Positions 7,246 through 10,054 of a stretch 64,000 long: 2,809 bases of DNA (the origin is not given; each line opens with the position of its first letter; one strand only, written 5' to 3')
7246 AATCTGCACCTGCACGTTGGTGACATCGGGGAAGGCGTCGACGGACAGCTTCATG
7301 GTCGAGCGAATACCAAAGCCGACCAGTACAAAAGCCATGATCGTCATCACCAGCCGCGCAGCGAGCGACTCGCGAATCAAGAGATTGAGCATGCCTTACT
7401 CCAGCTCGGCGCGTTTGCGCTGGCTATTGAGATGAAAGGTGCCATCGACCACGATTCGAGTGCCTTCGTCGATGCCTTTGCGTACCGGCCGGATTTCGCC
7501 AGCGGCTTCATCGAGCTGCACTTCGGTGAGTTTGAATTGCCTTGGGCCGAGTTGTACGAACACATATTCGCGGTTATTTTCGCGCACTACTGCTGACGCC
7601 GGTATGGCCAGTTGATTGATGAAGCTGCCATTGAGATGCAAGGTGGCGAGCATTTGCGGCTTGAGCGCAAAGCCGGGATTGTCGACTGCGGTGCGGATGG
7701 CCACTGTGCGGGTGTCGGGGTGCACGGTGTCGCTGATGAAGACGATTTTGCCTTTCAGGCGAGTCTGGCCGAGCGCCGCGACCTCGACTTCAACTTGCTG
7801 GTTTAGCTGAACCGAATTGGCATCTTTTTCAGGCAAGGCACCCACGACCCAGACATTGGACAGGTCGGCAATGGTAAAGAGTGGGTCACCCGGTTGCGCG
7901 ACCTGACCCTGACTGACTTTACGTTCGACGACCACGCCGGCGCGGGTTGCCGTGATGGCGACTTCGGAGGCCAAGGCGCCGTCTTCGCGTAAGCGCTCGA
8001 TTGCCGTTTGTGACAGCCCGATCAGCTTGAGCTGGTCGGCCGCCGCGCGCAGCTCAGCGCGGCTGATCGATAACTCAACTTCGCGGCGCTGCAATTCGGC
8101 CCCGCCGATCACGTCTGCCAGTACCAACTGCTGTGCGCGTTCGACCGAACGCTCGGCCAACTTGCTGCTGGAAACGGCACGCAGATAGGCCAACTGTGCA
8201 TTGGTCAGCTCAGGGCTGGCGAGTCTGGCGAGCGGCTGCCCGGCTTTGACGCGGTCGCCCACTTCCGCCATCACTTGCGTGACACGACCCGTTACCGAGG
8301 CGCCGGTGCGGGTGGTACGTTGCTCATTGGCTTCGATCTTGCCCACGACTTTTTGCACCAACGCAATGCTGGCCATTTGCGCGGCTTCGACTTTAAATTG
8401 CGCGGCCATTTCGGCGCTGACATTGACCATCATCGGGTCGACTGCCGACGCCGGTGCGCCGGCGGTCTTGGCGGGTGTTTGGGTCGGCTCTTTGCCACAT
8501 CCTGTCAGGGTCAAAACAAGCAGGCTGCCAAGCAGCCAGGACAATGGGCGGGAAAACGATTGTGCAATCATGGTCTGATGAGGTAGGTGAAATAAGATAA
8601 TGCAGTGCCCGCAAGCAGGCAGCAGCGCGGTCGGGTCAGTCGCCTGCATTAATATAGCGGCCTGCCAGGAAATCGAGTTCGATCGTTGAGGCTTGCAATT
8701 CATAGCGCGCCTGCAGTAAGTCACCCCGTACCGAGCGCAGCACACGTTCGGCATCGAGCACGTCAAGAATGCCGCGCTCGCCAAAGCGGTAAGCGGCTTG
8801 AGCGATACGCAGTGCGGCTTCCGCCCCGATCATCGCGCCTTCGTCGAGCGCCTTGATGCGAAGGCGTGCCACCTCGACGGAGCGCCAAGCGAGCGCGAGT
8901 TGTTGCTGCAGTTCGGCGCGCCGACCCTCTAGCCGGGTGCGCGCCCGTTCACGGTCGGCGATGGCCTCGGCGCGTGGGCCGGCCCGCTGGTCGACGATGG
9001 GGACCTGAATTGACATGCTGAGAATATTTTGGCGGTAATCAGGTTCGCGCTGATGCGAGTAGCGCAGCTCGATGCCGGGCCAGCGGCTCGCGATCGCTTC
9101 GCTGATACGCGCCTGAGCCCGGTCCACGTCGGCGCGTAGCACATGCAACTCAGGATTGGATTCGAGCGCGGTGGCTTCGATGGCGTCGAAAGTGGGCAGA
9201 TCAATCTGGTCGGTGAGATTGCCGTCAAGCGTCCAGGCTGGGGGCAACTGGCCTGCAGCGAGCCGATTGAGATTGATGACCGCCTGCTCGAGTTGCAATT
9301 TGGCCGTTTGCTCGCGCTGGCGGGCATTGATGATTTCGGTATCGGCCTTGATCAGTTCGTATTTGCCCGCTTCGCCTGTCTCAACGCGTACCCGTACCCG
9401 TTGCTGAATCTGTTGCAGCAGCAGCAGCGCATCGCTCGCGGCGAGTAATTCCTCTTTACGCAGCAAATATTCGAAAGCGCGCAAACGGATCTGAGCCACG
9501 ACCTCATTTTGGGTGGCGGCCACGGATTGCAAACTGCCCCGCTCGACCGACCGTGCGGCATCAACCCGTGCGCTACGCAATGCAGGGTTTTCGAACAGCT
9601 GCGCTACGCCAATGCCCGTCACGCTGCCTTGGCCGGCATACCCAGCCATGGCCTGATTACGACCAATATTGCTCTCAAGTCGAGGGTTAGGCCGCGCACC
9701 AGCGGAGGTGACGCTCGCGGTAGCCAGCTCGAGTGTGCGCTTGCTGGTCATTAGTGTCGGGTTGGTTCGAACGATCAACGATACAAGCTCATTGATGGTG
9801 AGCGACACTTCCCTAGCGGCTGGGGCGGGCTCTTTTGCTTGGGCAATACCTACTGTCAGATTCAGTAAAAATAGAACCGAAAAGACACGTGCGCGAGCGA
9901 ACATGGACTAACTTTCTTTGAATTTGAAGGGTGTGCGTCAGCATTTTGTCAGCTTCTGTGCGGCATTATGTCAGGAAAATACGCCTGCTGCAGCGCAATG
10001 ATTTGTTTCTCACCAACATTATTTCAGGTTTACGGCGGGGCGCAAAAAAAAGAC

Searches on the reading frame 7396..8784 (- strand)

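Call 70: search_protein_families(library=pfam, proteins=[window:7396-8784:-], max_evalue=0.0001)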
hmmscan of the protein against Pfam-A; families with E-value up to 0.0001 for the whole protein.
window:7396-8784:- (462 aa): 4 families
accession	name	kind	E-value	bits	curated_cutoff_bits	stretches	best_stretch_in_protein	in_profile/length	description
PF16576.10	HlyD_D23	-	5.9e-60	202.6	30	1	145-380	7-214/214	Barrel-sandwich domain of CusB or HlyD membrane-fusion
PF13437.12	HlyD_3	-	1.9e-23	83.7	22.2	1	277-370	2-96/106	HlyD family secretion protein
PF13533.13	Biotin_lipoyl_2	-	5.3e-09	36.1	29.8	0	163-188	6-31/32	Biotin-lipoyl like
PF00364.28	Biotin_lipoyl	-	4.6e-08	33.2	22.1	0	161-188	9-36/73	Biotin-requiring enzyme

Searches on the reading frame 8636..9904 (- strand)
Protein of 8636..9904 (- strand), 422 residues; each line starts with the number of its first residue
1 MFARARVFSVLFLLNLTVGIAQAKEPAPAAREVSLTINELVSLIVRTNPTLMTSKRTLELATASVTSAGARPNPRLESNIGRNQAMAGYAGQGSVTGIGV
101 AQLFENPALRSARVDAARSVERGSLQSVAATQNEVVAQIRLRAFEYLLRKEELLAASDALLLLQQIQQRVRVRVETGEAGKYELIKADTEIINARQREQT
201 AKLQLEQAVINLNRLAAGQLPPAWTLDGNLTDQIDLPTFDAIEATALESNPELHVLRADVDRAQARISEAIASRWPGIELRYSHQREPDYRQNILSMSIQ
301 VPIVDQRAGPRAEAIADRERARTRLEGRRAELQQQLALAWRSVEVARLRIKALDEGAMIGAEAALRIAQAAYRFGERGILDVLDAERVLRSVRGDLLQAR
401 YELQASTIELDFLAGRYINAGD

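Call 70: search_protein_families(library=pfam, proteins=[window:8636-9904:-], max_evalue=0.0001)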
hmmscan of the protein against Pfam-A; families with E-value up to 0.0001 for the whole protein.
window:8636-9904:- (422 aa): 1 family
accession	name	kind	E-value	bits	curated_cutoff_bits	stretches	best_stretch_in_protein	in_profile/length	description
PF02321.23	OEP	-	1.3e-37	129.9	22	2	240-415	2-187/187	Outer membrane efflux protein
